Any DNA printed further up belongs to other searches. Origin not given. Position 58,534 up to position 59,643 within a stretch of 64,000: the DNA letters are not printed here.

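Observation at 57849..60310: Three tandem, divergent paralogues of a cytoplasmic TPR-like protein wedged inside a PepT-family ABC importer operon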

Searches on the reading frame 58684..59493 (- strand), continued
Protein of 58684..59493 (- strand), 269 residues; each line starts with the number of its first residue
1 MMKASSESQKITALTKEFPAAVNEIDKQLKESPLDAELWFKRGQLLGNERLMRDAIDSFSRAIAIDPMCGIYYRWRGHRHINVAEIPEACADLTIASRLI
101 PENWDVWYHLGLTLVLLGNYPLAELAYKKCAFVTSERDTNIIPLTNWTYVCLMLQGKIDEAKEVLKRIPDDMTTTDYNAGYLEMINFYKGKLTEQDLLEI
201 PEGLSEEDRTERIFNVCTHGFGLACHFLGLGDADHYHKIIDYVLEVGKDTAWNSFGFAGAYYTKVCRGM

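Call 23: fold_search(model_id=the predicted structure, library=pdb)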
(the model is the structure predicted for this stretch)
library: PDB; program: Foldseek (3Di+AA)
matches with E <= 10: 1261; with E <= 0.001: 108
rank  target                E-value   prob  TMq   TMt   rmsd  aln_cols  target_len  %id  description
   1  1xnf_A                8.7e-07  1.00  0.67  0.69   4.5       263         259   20  Crystal structure of E.coli TPR-protein NlpI (released 2004-11-16)
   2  5wql_A                9.8e-07  1.00  0.67  0.66   9.2       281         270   20  Structure of a PDZ-protease bound to a substrate-binding adaptor (released 2017-11-22)
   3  8xud_A                1.0e-06  1.00  0.67  0.68   6.4       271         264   20  Crystal structure of adaptor NlpI in complex with endopeptidase MepS and PDZ-protease Prc (released 2024-06-05)
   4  6iqq_A                1.4e-06  1.00  0.68  0.71   4.0       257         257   21  Crystal structure of Prc with S452I and L252Y mutations in complex with NlpI (released 2019-07-24)
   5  9qhc_B                2.0e-06  1.00  0.53  0.53  11.0       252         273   19  Crystal structure of 8-repeat CTPR protein with eliminated coordination sites (released 2025-10-22)
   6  8chy                  2.2e-06  1.00  0.53  0.53  11.8       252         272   20  Crystal structure of an 8-repeat consensus TPR superhelix with Zinc. (released 2024-02-21)
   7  8xup_A                2.9e-06  1.00  0.63  0.65   4.8       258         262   20  Crystal structure of lipoprotein NlpI in complex with MepS (released 2024-06-05)
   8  9qhb                  2.9e-06  1.00  0.53  0.52  11.3       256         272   18  Crystal structure of 16-repeat CTPR protein with eliminated coordination sites (released 2025-10-22)
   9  6iqq_B                3.5e-06  1.00  0.67  0.69   4.1       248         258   21  Crystal structure of Prc with S452I and L252Y mutations in complex with NlpI (released 2019-07-24)
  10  6iqs_A                3.6e-06  1.00  0.65  0.68   4.7       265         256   19  Crystal structure of Prc with L245A and L340G mutations in complex with NlpI (released 2019-07-24)
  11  1xnf_B                4.8e-06  1.00  0.67  0.68   7.9       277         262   19  Crystal structure of E.coli TPR-protein NlpI (released 2004-11-16)
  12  5wql_B                4.8e-06  1.00  0.66  0.66   7.6       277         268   19  Structure of a PDZ-protease bound to a substrate-binding adaptor (released 2017-11-22)
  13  8xup_B                5.7e-06  1.00  0.62  0.64   6.7       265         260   18  Crystal structure of lipoprotein NlpI in complex with MepS (released 2024-06-05)
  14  8xup_C                6.8e-06  1.00  0.64  0.65   6.9       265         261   20  Crystal structure of lipoprotein NlpI in complex with MepS (released 2024-06-05)
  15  6iqu_A                8.0e-06  1.00  0.66  0.68   4.2       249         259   22  Crystal structure of Prc with PDZ domain deletion in complex with NlpI (released 2019-07-24)
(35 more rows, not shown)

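Call 25: search_protein_families(library=pfam, proteins=[P0059, P0116, P0030, P0118, L034:8750-9964:+, L047:4324-5643:+], max_evalue=0.001)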
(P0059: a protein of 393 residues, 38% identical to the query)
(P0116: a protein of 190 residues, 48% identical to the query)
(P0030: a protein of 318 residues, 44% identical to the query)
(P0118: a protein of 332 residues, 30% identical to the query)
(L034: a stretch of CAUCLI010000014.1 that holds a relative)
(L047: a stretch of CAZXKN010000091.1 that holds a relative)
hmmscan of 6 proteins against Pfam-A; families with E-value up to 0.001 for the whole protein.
P0059 (393 aa): 14 families
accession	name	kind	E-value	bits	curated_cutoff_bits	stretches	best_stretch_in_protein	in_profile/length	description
PF07719.23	TPR_2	-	7.5e-14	51.1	27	1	110-136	2-28/34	Tetratricopeptide repeat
PF13432.12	TPR_16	-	8.3e-13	49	32.7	1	91-136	13-58/65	Tetratricopeptide repeat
PF01042.26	Ribonuc_L-PSP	-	1.7e-12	47.8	27.3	1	286-390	12-119/121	Endoribonuclease L-PSP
PF13414.12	TPR_11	-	1.3e-10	41.2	26.8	0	90-123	9-42/42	TPR repeat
PF23914.1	TPR_CcmH_CycH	-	6.9e-09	36.2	42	1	32-74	41-83/158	Cytochrome c-type biogenesis protein H TPR domain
PF00515.34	TPR_1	-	1.2e-08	34.8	27.8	1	110-138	2-30/34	Tetratricopeptide repeat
PF13428.12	TPR_14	-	2.5e-08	34.2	23.5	0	109-145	1-36/44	Tetratricopeptide repeat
PF13431.12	TPR_17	-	3.7e-08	33.5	24.4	0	106-128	10-32/34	Tetratricopeptide repeat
PF13181.12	TPR_8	-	4.3e-08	33.1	25.7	0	111-139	3-31/34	Tetratricopeptide repeat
PF13371.12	TPR_9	-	1.7e-05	25.2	35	0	101-139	21-59/73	Tetratricopeptide repeat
PF14559.12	TPR_19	-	2.1e-05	25.2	25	0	91-129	7-45/68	Tetratricopeptide repeat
PF13174.12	TPR_6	-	0.0001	23.2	26.3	0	110-135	1-26/33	Tetratricopeptide repeat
PF01239.28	PPTA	-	0.00053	20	29.5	0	28-52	6-30/32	Protein prenyltransferase alpha subunit repeat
PF13424.12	TPR_12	-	0.00068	20.2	30.1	0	112-138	6-32/77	Tetratricopeptide repeat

P0116 (190 aa): 6 families
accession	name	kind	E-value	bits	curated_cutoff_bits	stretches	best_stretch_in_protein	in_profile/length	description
PF07883.17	Cupin_2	-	2.4e-07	30.8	27.2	1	118-183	4-69/70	Cupin domain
PF07719.23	TPR_2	-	4.5e-05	23.7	27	0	41-72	2-33/34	Tetratricopeptide repeat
PF13431.12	TPR_17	-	0.00012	22.5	24.4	0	33-59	6-32/34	Tetratricopeptide repeat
PF13371.12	TPR_9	-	0.00035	20.9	35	1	26-78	15-62/73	Tetratricopeptide repeat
PF13414.12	TPR_11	-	0.00038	20.5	26.8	0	100-119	20-39/42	TPR repeat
PF13432.12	TPR_16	-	0.00053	20.8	32.7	0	27-73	18-64/65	Tetratricopeptide repeat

P0030 (318 aa): 7 families
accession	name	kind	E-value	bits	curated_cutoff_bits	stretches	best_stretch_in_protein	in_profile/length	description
PF07719.23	TPR_2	-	2.2e-08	34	27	0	93-124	1-32/34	Tetratricopeptide repeat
PF00515.34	TPR_1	-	3.3e-07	30.3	27.8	0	93-124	1-32/34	Tetratricopeptide repeat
PF13432.12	TPR_16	-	5.9e-07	30.3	32.7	0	98-150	2-54/65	Tetratricopeptide repeat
PF13371.12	TPR_9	-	1.3e-06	28.7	35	0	87-124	23-60/73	Tetratricopeptide repeat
PF13428.12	TPR_14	-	6.1e-06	26.8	23.5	0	94-124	2-32/44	Tetratricopeptide repeat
PF14559.12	TPR_19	-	0.00034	21.3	25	0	72-126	7-58/68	Tetratricopeptide repeat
PF13431.12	TPR_17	-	0.00038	20.9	24.4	0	88-112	8-32/34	Tetratricopeptide repeat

P0118 (332 aa): 12 families
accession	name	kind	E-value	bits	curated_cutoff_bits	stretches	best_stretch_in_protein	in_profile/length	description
PF07719.23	TPR_2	-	5.8e-16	57.7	27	1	177-208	2-33/34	Tetratricopeptide repeat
PF00515.34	TPR_1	-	1.2e-14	53.9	27.8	1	177-208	2-33/34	Tetratricopeptide repeat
PF13181.12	TPR_8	-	6.1e-12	45.1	25.7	1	178-208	3-33/34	Tetratricopeptide repeat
PF13428.12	TPR_14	-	1.3e-10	41.3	23.5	0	177-211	2-36/44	Tetratricopeptide repeat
PF13174.12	TPR_6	-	4.8e-09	36.7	26.3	0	178-204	2-28/33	Tetratricopeptide repeat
PF13371.12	TPR_9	-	3e-07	30.8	35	0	104-150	12-58/73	Tetratricopeptide repeat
PF13432.12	TPR_16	-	8.8e-07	29.7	32.7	0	178-201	33-56/65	Tetratricopeptide repeat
PF13424.12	TPR_12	-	2.5e-06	28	30.1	1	177-206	4-33/77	Tetratricopeptide repeat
PF13414.12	TPR_11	-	2.7e-06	27.4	26.8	0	183-210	1-28/42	TPR repeat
PF14559.12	TPR_19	-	2.5e-05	24.9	25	0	190-239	5-51/68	Tetratricopeptide repeat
PF13374.12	TPR_10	-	0.00018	21.8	27.5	0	181-205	7-31/42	Tetratricopeptide repeat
PF14853.12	Fis1_TPR_C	-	0.00042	20.9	25.3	0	178-207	3-32/53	Fis1 C-terminal tetratricopeptide repeat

L034:8750-9964:+ (404 aa): 9 families
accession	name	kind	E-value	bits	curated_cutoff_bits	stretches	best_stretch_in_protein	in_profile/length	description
PF07719.23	TPR_2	-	1.3e-11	44.1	27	1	249-279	2-32/34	Tetratricopeptide repeat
PF00515.34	TPR_1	-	2.6e-11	43.3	27.8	1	249-279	2-32/34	Tetratricopeptide repeat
PF13181.12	TPR_8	-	9.9e-09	35.1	25.7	1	250-280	3-33/34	Tetratricopeptide repeat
PF13371.12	TPR_9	-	3.3e-07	30.7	35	0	163-224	12-68/73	Tetratricopeptide repeat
PF13432.12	TPR_16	-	1.2e-06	29.3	32.7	1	229-277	12-60/65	Tetratricopeptide repeat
PF23914.1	TPR_CcmH_CycH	-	7.8e-06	26.3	42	1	168-278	38-151/158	Cytochrome c-type biogenesis protein H TPR domain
PF14559.12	TPR_19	-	1.1e-05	26.1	25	0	262-317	5-57/68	Tetratricopeptide repeat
PF13174.12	TPR_6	-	1.9e-05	25.4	26.3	1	249-276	1-28/33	Tetratricopeptide repeat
PF13414.12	TPR_11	-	7.9e-05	22.7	26.8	0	263-280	9-26/42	TPR repeat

L047:4324-5643:+ (439 aa): 7 families
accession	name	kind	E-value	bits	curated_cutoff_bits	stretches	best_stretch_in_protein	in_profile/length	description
PF07719.23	TPR_2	-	3.4e-13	49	27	0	292-322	3-33/34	Tetratricopeptide repeat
PF14559.12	TPR_19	-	2.5e-07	31.3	25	0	270-326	5-60/68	Tetratricopeptide repeat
PF13371.12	TPR_9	-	2.7e-07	30.9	35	1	264-325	3-64/73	Tetratricopeptide repeat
PF13428.12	TPR_14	-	9.5e-07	29.4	23.5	0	292-325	3-36/44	Tetratricopeptide repeat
PF00515.34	TPR_1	-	7.9e-06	25.9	27.8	0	292-322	3-33/34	Tetratricopeptide repeat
PF13424.12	TPR_12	-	5.2e-05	23.8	30.1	0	389-419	43-73/77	Tetratricopeptide repeat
PF13432.12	TPR_16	-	0.00028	21.7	32.7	0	263-323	4-64/65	Tetratricopeptide repeat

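Call 29: search_protein_families(library=ncbifam, proteins=[L041:9304-9804:+], max_evalue=0.00001)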
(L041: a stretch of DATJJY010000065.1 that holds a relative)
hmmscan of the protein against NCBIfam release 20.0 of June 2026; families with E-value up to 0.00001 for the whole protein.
L041:9304-9804:+ (166 aa): 1 family
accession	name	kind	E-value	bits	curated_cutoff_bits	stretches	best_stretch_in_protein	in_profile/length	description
NF052234.1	CphA_assoc_prot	equivalog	1.2e-21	77.1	150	1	20-164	4-151/152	cyanophycin metabolism-associated DUF1854 family protein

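Call 40: search_protein_representatives(alignment_id=A2)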
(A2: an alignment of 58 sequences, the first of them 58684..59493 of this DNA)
Query: 58 sequences, 263 profile positions. Proteins with E-value up to 0.001 (for the whole library): 121416; up to 1e-10: 23173; up to 1e-30: 904. The best 150 are listed.
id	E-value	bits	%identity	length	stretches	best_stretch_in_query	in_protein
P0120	7.9e-144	494.1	-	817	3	19-257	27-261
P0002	6.0e-103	360.0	-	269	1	1-261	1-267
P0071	2.7e-102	357.9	-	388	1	3-261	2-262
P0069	4.9e-100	350.5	-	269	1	3-261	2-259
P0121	5.0e-99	347.2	-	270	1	3-261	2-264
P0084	1.2e-98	345.9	-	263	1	1-259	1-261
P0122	2.9e-95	334.9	-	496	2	23-261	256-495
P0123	6.0e-93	327.3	-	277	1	3-261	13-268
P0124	2.6e-92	325.2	-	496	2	20-259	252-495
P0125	8.6e-91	320.2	-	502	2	15-260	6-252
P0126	3.0e-90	318.4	-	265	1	2-260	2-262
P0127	5.5e-88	311.0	-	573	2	6-260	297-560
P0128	1.4e-87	309.7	-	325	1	6-249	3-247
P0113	1.6e-87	309.5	-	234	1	33-259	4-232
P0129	4.2e-87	308.1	-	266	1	3-261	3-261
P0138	4.7e-77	275.2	-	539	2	21-259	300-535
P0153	6.0e-63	228.9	-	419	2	18-259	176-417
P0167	2.4e-57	210.6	-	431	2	106-257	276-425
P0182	2.7e-53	197.3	-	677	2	108-259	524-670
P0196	8.6e-52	192.4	-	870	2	108-262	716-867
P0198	1.0e-51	192.1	-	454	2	108-261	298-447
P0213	2.1e-50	187.8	-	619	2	106-260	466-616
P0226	1.5e-49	185.0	-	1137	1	23-258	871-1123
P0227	5.2e-49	183.2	-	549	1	19-258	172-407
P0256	1.4e-46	175.2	-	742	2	107-261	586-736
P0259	3.0e-46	174.2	-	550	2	108-260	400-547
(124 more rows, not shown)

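Call 41: search_protein_families(library=pfam, proteins=[P0153, P0226, P0227, P0182, P0196, P0213, P0256, P0167, P0198, P0259], max_evalue=0.00001)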
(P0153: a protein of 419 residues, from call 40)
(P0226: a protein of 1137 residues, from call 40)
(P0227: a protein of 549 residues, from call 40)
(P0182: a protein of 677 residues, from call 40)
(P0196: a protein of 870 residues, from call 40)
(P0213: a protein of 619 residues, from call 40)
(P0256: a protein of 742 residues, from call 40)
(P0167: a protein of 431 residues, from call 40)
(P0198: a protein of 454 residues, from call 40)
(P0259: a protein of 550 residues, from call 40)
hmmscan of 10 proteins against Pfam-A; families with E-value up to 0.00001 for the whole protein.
P0153 (419 aa): 11 families
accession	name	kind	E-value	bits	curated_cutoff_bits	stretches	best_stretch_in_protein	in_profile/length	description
PF07719.23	TPR_2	-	3.5e-20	70.8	27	1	264-294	2-32/34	Tetratricopeptide repeat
PF00515.34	TPR_1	-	5.5e-20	70.7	27.8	1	265-296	3-34/34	Tetratricopeptide repeat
PF13424.12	TPR_12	-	6.4e-12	45.9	30.1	0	246-294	20-76/77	Tetratricopeptide repeat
PF13181.12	TPR_8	-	8.7e-12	44.7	25.7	0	264-295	2-33/34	Tetratricopeptide repeat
PF13432.12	TPR_16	-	1.5e-11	45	32.7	1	244-291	12-59/65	Tetratricopeptide repeat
PF13174.12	TPR_6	-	1.1e-09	38.8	26.3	0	268-290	5-27/33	Tetratricopeptide repeat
PF13431.12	TPR_17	-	1.6e-09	37.8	24.4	0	254-282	4-32/34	Tetratricopeptide repeat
PF13428.12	TPR_14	-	1.8e-08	34.7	23.5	0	265-293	3-31/44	Tetratricopeptide repeat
PF13414.12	TPR_11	-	6.1e-08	32.7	26.8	0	244-277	9-42/42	TPR repeat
PF23914.1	TPR_CcmH_CycH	-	7.8e-06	26.2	42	0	185-292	39-150/158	Cytochrome c-type biogenesis protein H TPR domain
PF14559.12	TPR_19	-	8.6e-06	26.4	25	0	244-294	6-56/68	Tetratricopeptide repeat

P0226 (1137 aa): 5 families
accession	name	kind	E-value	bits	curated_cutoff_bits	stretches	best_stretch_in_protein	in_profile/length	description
PF01804.23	Penicil_amidase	-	1.6e-153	513.7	21.3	1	66-809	1-666/675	Penicillin amidase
PF07719.23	TPR_2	-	3.6e-10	39.6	27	0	977-1003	3-29/34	Tetratricopeptide repeat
PF00515.34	TPR_1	-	4.7e-07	29.8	27.8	0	976-1001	2-27/34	Tetratricopeptide repeat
PF13424.12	TPR_12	-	2.4e-06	28.1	30.1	0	967-1004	35-74/77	Tetratricopeptide repeat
PF13181.12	TPR_8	-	4.9e-06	26.7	25.7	0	976-1003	2-29/34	Tetratricopeptide repeat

P0227 (549 aa): 1 family
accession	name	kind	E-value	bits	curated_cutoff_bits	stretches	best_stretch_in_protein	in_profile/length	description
PF07719.23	TPR_2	-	2.2e-09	37.1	27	0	260-291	2-33/34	Tetratricopeptide repeat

P0182 (677 aa): 5 families
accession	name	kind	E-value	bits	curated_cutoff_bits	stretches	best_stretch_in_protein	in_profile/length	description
PF07719.23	TPR_2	-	2.5e-13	49.5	27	0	524-551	3-30/34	Tetratricopeptide repeat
PF00515.34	TPR_1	-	9.3e-12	44.7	27.8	0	523-548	2-27/34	Tetratricopeptide repeat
PF13181.12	TPR_8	-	3.4e-11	42.8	25.7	0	523-551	2-30/34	Tetratricopeptide repeat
PF13428.12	TPR_14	-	6.9e-10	39.1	23.5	0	434-473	2-41/44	Tetratricopeptide repeat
PF13414.12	TPR_11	-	5.1e-06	26.5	26.8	0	529-545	1-17/42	TPR repeat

P0196 (870 aa): 8 families
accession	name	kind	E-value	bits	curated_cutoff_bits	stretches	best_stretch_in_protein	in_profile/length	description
PF01019.26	G_glu_transpept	-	7.6e-139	464.2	27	1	53-569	2-512/512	Gamma-glutamyltranspeptidase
PF07719.23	TPR_2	-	4.4e-14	51.8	27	1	716-747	3-34/34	Tetratricopeptide repeat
PF00515.34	TPR_1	-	1.1e-11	44.4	27.8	1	715-743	2-30/34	Tetratricopeptide repeat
PF13414.12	TPR_11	-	5.9e-10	39.1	26.8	0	721-747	1-27/42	TPR repeat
PF13424.12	TPR_12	-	8.9e-09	35.9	30.1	0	715-777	4-71/77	Tetratricopeptide repeat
PF13181.12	TPR_8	-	1.4e-08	34.6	25.7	0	715-747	2-34/34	Tetratricopeptide repeat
PF13428.12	TPR_14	-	1.7e-07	31.7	23.5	0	715-744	2-31/44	Tetratricopeptide repeat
PF13176.12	TPR_7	-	8.2e-06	26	27.9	0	717-746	2-31/36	Tetratricopeptide repeat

P0213 (619 aa): 15 families
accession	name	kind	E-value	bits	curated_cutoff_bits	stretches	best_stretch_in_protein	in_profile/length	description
PF00326.27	Peptidase_S9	-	9.7e-57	192.3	22.6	1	120-325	2-211/213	Prolyl oligopeptidase family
PF07719.23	TPR_2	-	5.7e-15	54.6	27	0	467-493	2-28/34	Tetratricopeptide repeat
PF02129.25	Peptidase_S15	-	1.4e-12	48.4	23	0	83-217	1-131/262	X-Pro dipeptidyl-peptidase (S15 family)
PF13428.12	TPR_14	-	5.8e-11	42.4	23.5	0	378-416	2-40/44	Tetratricopeptide repeat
PF01738.24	DLH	-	2.8e-09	37.3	21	1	126-309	35-194/217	Dienelactone hydrolase family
PF00561.26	Abhydrolase_1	-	5.5e-09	36.5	25.8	0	104-214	1-102/245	alpha/beta hydrolase fold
PF00515.34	TPR_1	-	6e-09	35.8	27.8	0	467-493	2-28/34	Tetratricopeptide repeat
PF13432.12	TPR_16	-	2.4e-08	34.7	32.7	0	383-440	3-60/65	Tetratricopeptide repeat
PF13181.12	TPR_8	-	1.3e-07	31.6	25.7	0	468-497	3-32/34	Tetratricopeptide repeat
PF13174.12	TPR_6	-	2.1e-07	31.5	26.3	0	469-492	3-26/33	Tetratricopeptide repeat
PF14559.12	TPR_19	-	3e-07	31.1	25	0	360-412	4-60/68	Tetratricopeptide repeat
PF12146.15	Hydrolase_4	-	3.9e-07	30.1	27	0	253-303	186-234/239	Serine aminopeptidase, S33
PF20434.5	BD-FAE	-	1.6e-06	28.2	26.8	0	217-284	144-215/215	BD-FAE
PF05448.18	AXE1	-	5.7e-06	25.8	21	0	84-258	66-246/321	Acetyl xylan esterase (AXE1)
PF13424.12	TPR_12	-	6.2e-06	26.8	30.1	0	392-440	25-74/77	Tetratricopeptide repeat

P0256 (742 aa): 5 families
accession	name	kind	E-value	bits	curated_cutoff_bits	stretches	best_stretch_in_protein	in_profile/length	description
PF07719.23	TPR_2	-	3.7e-13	48.9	27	0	586-615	2-31/34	Tetratricopeptide repeat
PF12146.15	Hydrolase_4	-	1.7e-07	31.2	27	1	176-272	22-117/239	Serine aminopeptidase, S33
PF00515.34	TPR_1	-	2.4e-07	30.7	27.8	0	586-613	2-29/34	Tetratricopeptide repeat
PF13428.12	TPR_14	-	6.5e-07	29.9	23.5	0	586-625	2-42/44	Tetratricopeptide repeat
PF13181.12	TPR_8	-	1.7e-06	28.2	25.7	0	587-615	3-31/34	Tetratricopeptide repeat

P0167 (431 aa): 8 families
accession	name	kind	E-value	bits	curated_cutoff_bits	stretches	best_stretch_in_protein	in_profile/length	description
PF07719.23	TPR_2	-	2.4e-14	52.6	27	0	277-306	2-31/34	Tetratricopeptide repeat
PF00515.34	TPR_1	-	6.1e-11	42.1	27.8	0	277-302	2-27/34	Tetratricopeptide repeat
PF13428.12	TPR_14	-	6.8e-11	42.2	23.5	0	191-227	5-41/44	Tetratricopeptide repeat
PF13181.12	TPR_8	-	9.9e-09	35.1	25.7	0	278-305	3-30/34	Tetratricopeptide repeat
PF13180.12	PDZ_2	-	3.4e-08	34.1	27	1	27-111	1-74/80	PDZ domain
PF00595.29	PDZ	-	6.1e-08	33.4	23.2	1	26-89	9-65/81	PDZ domain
PF13432.12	TPR_16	-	2.6e-07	31.4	32.7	0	194-250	4-60/65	Tetratricopeptide repeat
PF13424.12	TPR_12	-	5.8e-06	26.8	30.1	0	203-251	26-75/77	Tetratricopeptide repeat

P0198 (454 aa): 10 families
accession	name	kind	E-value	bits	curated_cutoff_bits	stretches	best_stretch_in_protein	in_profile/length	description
PF07719.23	TPR_2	-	1e-15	56.9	27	0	298-323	3-28/34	Tetratricopeptide repeat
PF14534.12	DUF4440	-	6.2e-15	56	25.2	1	35-144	3-106/107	Domain of unknown function (DUF4440)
PF13474.12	SnoaL_3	-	9e-11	42.6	22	1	33-154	1-120/121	SnoaL-like domain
PF00515.34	TPR_1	-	9.8e-11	41.4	27.8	0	297-321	2-26/34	Tetratricopeptide repeat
PF12680.13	SnoaL_2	-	1.4e-09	38.9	27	1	38-140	2-96/102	SnoaL-like domain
PF13428.12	TPR_14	-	4.7e-08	33.4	23.5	0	208-247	2-41/44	Tetratricopeptide repeat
PF13371.12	TPR_9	-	7.4e-07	29.5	35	0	222-273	10-61/73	Tetratricopeptide repeat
PF13176.12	TPR_7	-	9.3e-07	28.9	27.9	0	218-241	10-35/36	Tetratricopeptide repeat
PF13181.12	TPR_8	-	1e-06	28.8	25.7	0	297-326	2-31/34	Tetratricopeptide repeat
PF13414.12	TPR_11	-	2.3e-06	27.6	26.8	0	218-249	5-36/42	TPR repeat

P0259 (550 aa): 2 families
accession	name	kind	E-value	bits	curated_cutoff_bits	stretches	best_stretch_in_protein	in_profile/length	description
PF07719.23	TPR_2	-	2.5e-12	46.3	27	0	400-430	3-33/34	Tetratricopeptide repeat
PF00515.34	TPR_1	-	1.3e-07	31.6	27.8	0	400-430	3-33/34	Tetratricopeptide repeat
